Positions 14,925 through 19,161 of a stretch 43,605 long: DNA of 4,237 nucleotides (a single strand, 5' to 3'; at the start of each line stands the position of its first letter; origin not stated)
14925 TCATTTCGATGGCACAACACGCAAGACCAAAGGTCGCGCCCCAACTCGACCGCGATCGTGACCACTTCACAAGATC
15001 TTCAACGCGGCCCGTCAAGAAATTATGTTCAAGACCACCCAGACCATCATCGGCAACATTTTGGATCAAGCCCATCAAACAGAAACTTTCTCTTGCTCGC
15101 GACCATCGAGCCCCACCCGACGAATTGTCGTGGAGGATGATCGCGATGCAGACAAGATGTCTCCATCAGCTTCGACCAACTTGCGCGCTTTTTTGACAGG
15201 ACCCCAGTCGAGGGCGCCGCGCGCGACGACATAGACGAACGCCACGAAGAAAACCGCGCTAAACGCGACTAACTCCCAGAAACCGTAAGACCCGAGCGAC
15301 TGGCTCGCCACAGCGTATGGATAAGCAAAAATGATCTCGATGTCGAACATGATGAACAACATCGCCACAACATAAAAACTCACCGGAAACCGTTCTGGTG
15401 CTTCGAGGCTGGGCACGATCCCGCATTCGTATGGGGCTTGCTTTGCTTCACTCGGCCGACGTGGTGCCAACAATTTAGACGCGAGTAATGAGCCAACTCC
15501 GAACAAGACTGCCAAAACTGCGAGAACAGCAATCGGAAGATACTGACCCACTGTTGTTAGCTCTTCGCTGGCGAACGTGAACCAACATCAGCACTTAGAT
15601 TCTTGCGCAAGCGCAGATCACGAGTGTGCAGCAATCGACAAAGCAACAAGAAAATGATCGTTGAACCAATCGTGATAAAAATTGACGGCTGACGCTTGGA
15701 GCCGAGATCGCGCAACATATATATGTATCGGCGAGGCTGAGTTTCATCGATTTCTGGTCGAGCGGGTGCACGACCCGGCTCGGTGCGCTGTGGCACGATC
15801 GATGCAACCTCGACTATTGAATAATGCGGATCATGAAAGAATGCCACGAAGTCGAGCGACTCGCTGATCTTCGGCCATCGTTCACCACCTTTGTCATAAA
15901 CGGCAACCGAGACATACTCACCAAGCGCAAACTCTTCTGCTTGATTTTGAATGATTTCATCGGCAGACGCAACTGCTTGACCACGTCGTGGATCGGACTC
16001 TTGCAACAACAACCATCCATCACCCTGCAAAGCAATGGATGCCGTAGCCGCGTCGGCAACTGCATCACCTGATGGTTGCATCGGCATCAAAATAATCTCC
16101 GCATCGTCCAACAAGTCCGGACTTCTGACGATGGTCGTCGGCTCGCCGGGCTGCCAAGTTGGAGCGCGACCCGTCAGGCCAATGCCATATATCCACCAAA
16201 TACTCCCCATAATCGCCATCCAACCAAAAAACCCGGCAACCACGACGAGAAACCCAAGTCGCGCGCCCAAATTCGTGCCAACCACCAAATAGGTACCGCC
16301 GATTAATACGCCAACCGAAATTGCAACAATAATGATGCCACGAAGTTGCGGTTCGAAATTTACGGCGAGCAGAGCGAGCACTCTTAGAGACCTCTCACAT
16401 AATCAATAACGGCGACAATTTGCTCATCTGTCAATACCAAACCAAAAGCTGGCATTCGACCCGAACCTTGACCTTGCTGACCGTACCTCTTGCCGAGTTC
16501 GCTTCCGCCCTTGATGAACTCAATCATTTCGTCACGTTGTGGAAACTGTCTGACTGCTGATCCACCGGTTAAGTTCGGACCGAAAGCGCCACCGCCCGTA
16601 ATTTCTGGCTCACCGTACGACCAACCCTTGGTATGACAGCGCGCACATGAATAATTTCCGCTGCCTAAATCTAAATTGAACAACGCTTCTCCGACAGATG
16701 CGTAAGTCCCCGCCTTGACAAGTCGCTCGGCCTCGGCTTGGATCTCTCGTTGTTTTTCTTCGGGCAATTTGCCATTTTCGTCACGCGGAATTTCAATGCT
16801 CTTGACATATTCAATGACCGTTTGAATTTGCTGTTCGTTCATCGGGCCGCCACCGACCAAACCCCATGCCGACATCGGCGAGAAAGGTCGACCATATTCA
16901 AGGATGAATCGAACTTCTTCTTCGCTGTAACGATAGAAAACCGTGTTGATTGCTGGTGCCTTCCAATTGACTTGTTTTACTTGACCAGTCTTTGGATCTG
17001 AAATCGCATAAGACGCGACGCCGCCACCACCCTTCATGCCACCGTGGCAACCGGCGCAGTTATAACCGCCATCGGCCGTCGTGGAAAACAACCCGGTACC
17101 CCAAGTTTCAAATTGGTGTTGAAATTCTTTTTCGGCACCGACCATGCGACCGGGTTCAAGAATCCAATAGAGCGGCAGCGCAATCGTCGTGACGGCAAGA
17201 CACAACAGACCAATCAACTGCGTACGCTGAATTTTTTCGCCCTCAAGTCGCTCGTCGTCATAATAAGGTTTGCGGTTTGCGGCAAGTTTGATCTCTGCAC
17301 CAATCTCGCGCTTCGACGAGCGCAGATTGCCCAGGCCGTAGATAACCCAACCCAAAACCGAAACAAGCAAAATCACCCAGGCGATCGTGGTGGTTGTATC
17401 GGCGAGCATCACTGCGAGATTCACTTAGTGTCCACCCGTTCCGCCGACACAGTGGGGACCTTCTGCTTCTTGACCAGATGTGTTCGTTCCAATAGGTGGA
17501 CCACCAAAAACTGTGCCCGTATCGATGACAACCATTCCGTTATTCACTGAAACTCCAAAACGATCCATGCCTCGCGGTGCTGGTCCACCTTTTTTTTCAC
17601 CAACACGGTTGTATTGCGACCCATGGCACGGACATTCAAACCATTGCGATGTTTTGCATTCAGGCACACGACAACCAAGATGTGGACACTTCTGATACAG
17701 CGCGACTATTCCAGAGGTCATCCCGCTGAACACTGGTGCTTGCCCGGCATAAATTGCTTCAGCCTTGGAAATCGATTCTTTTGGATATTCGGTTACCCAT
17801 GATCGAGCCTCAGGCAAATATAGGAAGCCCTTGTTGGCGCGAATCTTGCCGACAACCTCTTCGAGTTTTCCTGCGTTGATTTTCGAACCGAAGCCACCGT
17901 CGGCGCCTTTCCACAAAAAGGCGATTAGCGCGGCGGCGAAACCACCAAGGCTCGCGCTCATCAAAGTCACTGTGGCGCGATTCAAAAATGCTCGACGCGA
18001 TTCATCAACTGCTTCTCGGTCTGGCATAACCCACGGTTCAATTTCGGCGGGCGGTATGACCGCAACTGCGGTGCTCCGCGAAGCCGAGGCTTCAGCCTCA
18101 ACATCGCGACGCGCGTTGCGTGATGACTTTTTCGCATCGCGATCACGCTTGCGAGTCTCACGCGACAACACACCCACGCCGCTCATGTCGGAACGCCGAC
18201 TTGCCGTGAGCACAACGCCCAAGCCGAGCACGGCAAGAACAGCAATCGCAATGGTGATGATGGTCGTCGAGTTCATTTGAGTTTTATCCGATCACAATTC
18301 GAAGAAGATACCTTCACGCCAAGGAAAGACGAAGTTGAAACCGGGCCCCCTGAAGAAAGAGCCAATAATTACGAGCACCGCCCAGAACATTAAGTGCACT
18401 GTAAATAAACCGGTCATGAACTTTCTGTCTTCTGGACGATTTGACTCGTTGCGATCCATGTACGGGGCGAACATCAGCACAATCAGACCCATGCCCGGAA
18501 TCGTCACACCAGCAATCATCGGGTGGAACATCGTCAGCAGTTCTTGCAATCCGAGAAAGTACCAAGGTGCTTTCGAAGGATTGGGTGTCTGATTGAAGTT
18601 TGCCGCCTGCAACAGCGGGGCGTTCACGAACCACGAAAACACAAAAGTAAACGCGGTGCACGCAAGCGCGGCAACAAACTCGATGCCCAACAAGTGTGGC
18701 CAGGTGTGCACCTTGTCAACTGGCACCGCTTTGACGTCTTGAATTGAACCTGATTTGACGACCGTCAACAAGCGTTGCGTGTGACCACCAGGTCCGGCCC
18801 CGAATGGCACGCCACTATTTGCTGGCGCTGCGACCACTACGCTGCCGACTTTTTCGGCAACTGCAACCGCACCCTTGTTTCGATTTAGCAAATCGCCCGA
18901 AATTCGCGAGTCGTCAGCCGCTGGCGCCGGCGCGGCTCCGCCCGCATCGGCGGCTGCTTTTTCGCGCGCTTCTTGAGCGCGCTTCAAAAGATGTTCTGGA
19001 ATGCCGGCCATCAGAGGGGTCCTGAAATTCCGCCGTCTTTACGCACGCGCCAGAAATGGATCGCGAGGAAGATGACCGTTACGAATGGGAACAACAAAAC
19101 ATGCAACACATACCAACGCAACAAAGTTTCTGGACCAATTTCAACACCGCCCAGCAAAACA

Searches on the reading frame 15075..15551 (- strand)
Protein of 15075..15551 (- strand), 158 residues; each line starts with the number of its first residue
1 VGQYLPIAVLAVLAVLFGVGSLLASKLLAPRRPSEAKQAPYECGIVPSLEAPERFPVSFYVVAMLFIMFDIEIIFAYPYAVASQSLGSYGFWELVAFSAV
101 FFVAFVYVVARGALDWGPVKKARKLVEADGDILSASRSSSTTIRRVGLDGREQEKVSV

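Call 3: search_protein_families(library=pfam, proteins=[window:15075-15551:-], max_evalue=0.01)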
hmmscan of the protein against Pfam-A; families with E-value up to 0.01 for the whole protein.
window:15075-15551:- (158 aa): 1 family
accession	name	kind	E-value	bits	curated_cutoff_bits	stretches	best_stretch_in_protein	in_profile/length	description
PF00507.24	Oxidored_q4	-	3.1e-31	107.9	23.3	1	21-116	4-99/99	NADH-ubiquinone/plastoquinone oxidoreductase, chain 3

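Call 4: search_protein_families(library=ncbifam, proteins=[window:15075-15551:-], max_evalue=0.01)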
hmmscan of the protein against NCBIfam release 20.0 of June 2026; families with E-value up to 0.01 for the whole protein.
window:15075-15551:- (158 aa): 7 families
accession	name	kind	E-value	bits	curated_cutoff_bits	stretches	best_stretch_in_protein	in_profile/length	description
NF005922.0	PRK07928.1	equivalog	6.5e-36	123.3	155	1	1-116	1-118/119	NADH-quinone oxidoreductase subunit A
NF005839.0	PRK07756.1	equivalog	1.6e-25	89.8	163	1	3-116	8-121/122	NADH-quinone oxidoreductase subunit A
NF006303.0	PRK08489.1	equivalog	3.5e-24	85.8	145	1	7-119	13-128/129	NAD(P)H-quinone oxidoreductase subunit 3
NF005022.0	PRK06432.1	equivalog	3.2e-08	33.7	164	1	38-116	71-149/151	NADH dehydrogenase subunit A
NF004727.0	PRK06073.1-2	equivalog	0.00014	22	101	1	6-74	6-74/120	NADH dehydrogenase subunit A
NF004726.0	PRK06073.1-1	equivalog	0.00015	21.8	150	1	7-109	12-111/129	NADH dehydrogenase subunit A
NF004729.0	PRK06073.1-5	equivalog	0.0015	18.5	94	1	8-107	16-120/134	NADH dehydrogenase subunit A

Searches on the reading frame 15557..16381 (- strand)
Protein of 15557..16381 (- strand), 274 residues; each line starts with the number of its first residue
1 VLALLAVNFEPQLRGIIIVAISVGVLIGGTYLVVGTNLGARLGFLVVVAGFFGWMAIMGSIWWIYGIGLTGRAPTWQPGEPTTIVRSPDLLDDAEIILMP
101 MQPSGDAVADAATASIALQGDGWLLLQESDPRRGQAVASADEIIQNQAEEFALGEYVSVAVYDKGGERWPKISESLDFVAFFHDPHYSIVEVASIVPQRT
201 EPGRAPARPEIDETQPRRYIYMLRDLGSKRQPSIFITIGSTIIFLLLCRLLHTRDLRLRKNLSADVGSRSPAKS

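Call 3: search_protein_families(library=pfam, proteins=[window:15557-16381:-], max_evalue=0.01)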
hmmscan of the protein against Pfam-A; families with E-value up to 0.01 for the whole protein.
window:15557-16381:- (274 aa): 0 families

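Call 4: search_protein_families(library=ncbifam, proteins=[window:15557-16381:-], max_evalue=0.01)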
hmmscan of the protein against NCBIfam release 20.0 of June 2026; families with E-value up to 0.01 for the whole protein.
window:15557-16381:- (274 aa): 0 families

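Call 30: find_homologous_proteins(query=window:15557-16381:-, max_evalue=0.001)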
Query window:15557-16381:- (274 aa): 2172 proteins with E <= 0.001 among 5371 candidates; the best 120 are listed.
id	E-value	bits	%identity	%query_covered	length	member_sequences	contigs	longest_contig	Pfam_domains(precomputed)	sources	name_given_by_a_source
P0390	9.9e-178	607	100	100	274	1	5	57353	-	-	-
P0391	2.0e-170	583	95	100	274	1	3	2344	-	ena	-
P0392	2.0e-169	580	95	100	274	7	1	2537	-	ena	-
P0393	8.0e-169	578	94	100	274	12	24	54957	-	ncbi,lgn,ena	-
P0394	2.4e-168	577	93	100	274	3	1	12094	-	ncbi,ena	-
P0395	1.1e-167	574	93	100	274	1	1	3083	-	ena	-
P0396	6.2e-160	549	88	100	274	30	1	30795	-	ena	-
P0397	7.9e-160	549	88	100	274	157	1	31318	-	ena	-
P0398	2.2e-159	547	88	100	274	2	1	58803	-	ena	-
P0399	3.0e-159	547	88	100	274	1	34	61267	-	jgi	jgi:hypothetical protein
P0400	1.3e-157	541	86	100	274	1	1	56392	-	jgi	-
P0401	2.2e-156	537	85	100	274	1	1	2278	-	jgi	-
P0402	1.0e-155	535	88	100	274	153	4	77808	-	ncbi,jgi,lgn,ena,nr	ncbi:MAG: hypothetical protein EB028_04425 [Actinobacteria bacterium]|nr:hypothetical protein [Acidi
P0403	1.6e-155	534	86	100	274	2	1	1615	-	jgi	jgi:hypothetical protein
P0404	2.1e-155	534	85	100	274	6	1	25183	-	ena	-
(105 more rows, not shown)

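Call 41: predict_structure(alignment_id=A4)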
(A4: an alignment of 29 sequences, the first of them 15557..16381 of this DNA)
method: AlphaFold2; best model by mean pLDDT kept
length: 274 residues; sequences in the alignment: 29
mean_pLDDT: 60.0   pTM: 0.37
mean pLDDT of the five models: 60.0, 57.6, 49.3, 48.2, 44.4
residues with pLDDT >= 90: 0; 70-90: 63; 50-70: 150; < 50: 61
segments of 3 or more residues with pLDDT < 50: 1-9, 80-98, 149-156, 166-184, 269-274
pLDDT, mean of each block of 10 residues (from residue 1): 46 66 72 61 74 77 62 58 36 43 62 70 70 66 56 52 51 34 52 60 60 61 58 69 80 76 56 39
secondary structure, 60 per line:
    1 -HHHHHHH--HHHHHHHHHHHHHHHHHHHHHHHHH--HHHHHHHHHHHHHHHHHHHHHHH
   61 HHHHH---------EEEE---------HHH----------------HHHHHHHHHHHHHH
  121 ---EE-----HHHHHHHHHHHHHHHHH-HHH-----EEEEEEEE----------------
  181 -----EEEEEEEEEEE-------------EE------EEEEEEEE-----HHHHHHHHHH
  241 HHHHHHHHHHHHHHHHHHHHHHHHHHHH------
elements in order: H2-8 H11-35 H38-65 E75-78 H107-120 H131-147 E157-164 E186-196 E218-225 H231-268

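Call 45: fold_search(model_id=the predicted structure, library=pdb)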
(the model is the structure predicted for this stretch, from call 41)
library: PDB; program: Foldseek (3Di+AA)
matches with E <= 10: 106; with E <= 0.001: 0
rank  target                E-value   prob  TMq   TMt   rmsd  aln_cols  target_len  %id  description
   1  8u8z_A                2.4e-01  0.12  0.13  0.07  22.4       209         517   13  Cryo-EM structure of PsBphP in Pr state, extended DHp (released 2024-08-21)
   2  8u8z_B                5.8e-01  0.08  0.13  0.08  21.6       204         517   13  Cryo-EM structure of PsBphP in Pr state, extended DHp (released 2024-08-21)
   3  6v05_C                6.1e-01  0.03  0.07  0.09  16.1       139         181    9  Cryo-EM structure of a substrate-engaged Bam complex (released 2020-06-10)
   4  8uph_B                7.3e-01  0.05  0.13  0.09  21.0       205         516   12  Prf state of Stigmatella aurantiaca bacteriophytochrome 2 (released 2024-09-25)
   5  8ehu                  9.2e-01  0.06  0.13  0.13  19.3       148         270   14  Crystal structure of the environmental CRH-1 class A carbapenemase at 1.1 Angstrom resolution (released 2023-05-31)
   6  9mr6_C                9.2e-01  0.03  0.11  0.07  25.9       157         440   12  X-ray crystal structure of SAMHD1 from Rhizophagus irregularis (released 2025-04-30)
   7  6agb_G                1.0e+00  0.04  0.08  0.15  17.1       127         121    8  Cryo-EM structure of yeast Ribonuclease P (released 2018-10-17)
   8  8uph_A                1.1e+00  0.03  0.11  0.07  18.6       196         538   12  Prf state of Stigmatella aurantiaca bacteriophytochrome 2 (released 2024-09-25)
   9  7em6_B                1.1e+00  0.03  0.06  0.06  14.4        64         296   19  Crystal structure of the PI5P4Kbeta N203D-ITP complex (released 2022-03-30)
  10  4dm0_A                1.6e+00  0.02  0.08  0.05  17.2       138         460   12  TN5 transposase: 20MER OUTSIDE END 2 MN complex (released 2012-02-22)
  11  9swn_F                1.6e+00  0.02  0.07  0.13  18.0       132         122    8  Cryo-EM structure of yeast telomerase holoenzyme (released 2026-04-08)
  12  1muh_A                2.0e+00  0.02  0.12  0.08  18.4       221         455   13  CRYSTAL STRUCTURE OF TN5 TRANSPOSASE COMPLEXED WITH TRANSPOSON END DNA (released 2002-09-27)
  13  6gml_C                2.2e+00  0.08  0.08  0.08  23.1        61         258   16  Structure of paused transcription complex Pol II-DSIF-NELF (released 2018-09-05)
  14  1mc0                  2.3e+00  0.10  0.12  0.10  24.1        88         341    8  Regulatory Segment of Mouse 3',5'-Cyclic Nucleotide Phosphodiesterase 2A, Containing the GAF A and GAF B Domains (released 2002-10-02)
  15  3zdj_A                2.3e+00  0.03  0.11  0.11  16.6       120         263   12  Ancestral (ENCA) beta-lactamase class A (released 2013-02-20)
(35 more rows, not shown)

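Call 54: search_solved_structures(query=A4, max_evalue=10)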
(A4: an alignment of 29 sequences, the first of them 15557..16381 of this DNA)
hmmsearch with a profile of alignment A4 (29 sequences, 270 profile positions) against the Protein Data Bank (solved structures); distinct sequences matched with E-value up to 10: 4.
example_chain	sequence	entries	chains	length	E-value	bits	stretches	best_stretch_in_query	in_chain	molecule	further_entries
5iql_A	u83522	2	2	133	0.14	14.6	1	160-243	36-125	YEATS domain-containing protein 2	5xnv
6lsd_A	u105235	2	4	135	0.15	14.5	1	160-243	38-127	YEATS domain-containing protein 2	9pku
7eie_A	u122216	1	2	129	0.15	14.5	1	160-242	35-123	YEATS domain-containing protein 2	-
7tcd_A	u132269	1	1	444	1.3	11.4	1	59-146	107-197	D13 LOV2-DARPin fusion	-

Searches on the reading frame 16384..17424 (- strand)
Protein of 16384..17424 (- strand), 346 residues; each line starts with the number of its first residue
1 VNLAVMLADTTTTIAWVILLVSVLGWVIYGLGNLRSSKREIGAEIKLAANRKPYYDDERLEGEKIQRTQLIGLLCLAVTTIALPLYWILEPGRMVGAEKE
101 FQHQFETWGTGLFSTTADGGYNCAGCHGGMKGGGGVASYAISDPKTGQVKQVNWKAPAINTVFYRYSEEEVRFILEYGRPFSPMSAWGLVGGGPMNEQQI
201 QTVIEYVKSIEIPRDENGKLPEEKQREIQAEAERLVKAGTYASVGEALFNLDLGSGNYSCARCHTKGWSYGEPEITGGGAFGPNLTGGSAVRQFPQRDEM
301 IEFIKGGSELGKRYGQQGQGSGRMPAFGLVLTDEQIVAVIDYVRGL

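Call 3: search_protein_families(library=pfam, proteins=[window:16384-17424:-], max_evalue=0.01)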
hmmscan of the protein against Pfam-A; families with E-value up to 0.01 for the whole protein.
window:16384-17424:- (346 aa): 3 families
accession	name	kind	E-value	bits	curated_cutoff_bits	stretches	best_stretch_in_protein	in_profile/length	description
PF13442.11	Cytochrome_CBB3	-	3.4e-14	53.4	27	2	259-343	13-68/68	Cytochrome C oxidase, cbb3-type, subunit III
PF00034.26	Cytochrom_C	-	2.1e-12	48.6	21.3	2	122-210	11-89/90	Cytochrome c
PF14522.11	Cytochrome_C7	-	0.0083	16.4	24.8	0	117-130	10-23/67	Cytochrome c7 and related cytochrome c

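Call 4: search_protein_families(library=ncbifam, proteins=[window:16384-17424:-], max_evalue=0.01)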
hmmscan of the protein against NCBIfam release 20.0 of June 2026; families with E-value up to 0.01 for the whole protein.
window:16384-17424:- (346 aa): 5 families
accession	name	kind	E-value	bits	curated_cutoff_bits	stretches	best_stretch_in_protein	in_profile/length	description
TIGR00782.1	ccoP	equivalog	5e-05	22.7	179.95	1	259-344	117-190/285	cytochrome-c oxidase, cbb3-type subunit III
NF052248.1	SorU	equivalog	0.00016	21.8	100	0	319-343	48-72/72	SorU family sulfite dehydrogenase c-type cytochrome subunit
TIGR04484.1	thiosulf_SoxA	equivalog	0.00091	18.6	110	0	237-267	103-133/212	sulfur oxidation c-type cytochrome SoxA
NF045930.1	Cytc6PetJCyano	equivalog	0.002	18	135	0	319-343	78-102/110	cytochrome c6 PetJ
TIGR04485.1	thiosulf_SoxX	equivalog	0.0037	17.9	61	0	260-343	5-75/78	sulfur oxidation c-type cytochrome SoxX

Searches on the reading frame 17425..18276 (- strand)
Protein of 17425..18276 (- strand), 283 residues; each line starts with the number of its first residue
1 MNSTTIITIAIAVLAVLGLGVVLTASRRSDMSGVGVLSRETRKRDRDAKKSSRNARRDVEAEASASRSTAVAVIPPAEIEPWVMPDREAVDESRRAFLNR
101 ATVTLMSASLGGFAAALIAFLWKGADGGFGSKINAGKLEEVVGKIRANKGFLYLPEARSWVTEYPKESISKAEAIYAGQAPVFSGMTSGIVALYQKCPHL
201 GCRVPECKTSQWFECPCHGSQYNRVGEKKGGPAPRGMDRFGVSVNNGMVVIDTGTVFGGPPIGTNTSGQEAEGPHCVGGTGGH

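Call 3: search_protein_families(library=pfam, proteins=[window:17425-18276:-], max_evalue=0.01)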
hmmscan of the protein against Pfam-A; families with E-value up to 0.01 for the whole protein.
window:17425-18276:- (283 aa): 1 family
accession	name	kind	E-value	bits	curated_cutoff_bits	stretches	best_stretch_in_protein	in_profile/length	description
PF00355.32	Rieske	-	4.2e-10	39.9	20.3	1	182-237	28-84/88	Rieske [2Fe-2S] domain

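Call 4: search_protein_families(library=ncbifam, proteins=[window:17425-18276:-], max_evalue=0.01)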
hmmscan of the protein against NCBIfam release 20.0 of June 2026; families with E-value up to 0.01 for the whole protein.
window:17425-18276:- (283 aa): 6 families
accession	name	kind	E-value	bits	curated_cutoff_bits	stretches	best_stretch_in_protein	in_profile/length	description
NF010001.0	PRK13474.1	subfamily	7.1e-16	58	154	1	193-253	103-163/178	cytochrome b6-f complex iron-sulfur subunit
NF045928.1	Cytb6fFeSPetC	equivalog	1.1e-15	57.5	250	1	90-251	10-163/179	cytochrome b6-f complex iron-sulfur subunit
TIGR01416.1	Rieske_proteo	equivalog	8e-11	42.2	97.4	1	186-237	105-160/176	ubiquinol-cytochrome c reductase iron-sulfur subunit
NF050121.1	bc1_QcrA_actin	exception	7.7e-05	22.4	275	1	188-246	238-299/319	cytochrome bc1 complex Rieske iron-sulfur subunit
TIGR02694.1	arsenite_ox_S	equivalog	0.00013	21.9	95.65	1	163-231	24-94/129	arsenate reductase (azurin) small subunit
NF007422.0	PRK09965.1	equivalog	0.0059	16.6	113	1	189-253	34-100/106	bifunctional 3-phenylpropionate/cinnamic acid dioxygenase ferredoxin subunit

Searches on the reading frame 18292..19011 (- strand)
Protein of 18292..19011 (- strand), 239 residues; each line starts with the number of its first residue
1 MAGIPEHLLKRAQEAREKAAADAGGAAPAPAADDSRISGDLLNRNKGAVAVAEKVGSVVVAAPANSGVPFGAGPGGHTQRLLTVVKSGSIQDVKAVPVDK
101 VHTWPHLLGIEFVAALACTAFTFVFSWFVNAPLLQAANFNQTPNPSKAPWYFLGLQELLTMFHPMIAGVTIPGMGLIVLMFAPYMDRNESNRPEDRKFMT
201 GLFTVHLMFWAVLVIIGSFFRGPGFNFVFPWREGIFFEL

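Call 3: search_protein_families(library=pfam, proteins=[window:18292-19011:-], max_evalue=0.01)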
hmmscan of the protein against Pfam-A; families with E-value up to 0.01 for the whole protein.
window:18292-19011:- (239 aa): 1 family
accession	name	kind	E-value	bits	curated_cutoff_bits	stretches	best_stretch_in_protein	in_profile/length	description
PF00032.22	Cytochrom_B_C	-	2.8e-08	34.4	20.7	1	137-218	2-83/102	Cytochrome b(C-terminal)/b6/petD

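Call 4: search_protein_families(library=ncbifam, proteins=[window:18292-19011:-], max_evalue=0.01)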
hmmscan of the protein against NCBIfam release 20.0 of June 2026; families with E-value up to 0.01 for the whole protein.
window:18292-19011:- (239 aa): 2 families
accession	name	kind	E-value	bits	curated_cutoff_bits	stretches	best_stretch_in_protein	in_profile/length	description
NF040970.1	memb_ExtQ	equivalog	2.1e-15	57.1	150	1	102-231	3-134/134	selenite/tellurite reduction operon b-type cytochrome membrane protein ExtQ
NF041076.1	cyt_b_SoxC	equivalog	0.0013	17.7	740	1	132-218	269-360/542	proton pump complex cytochrome B SoxC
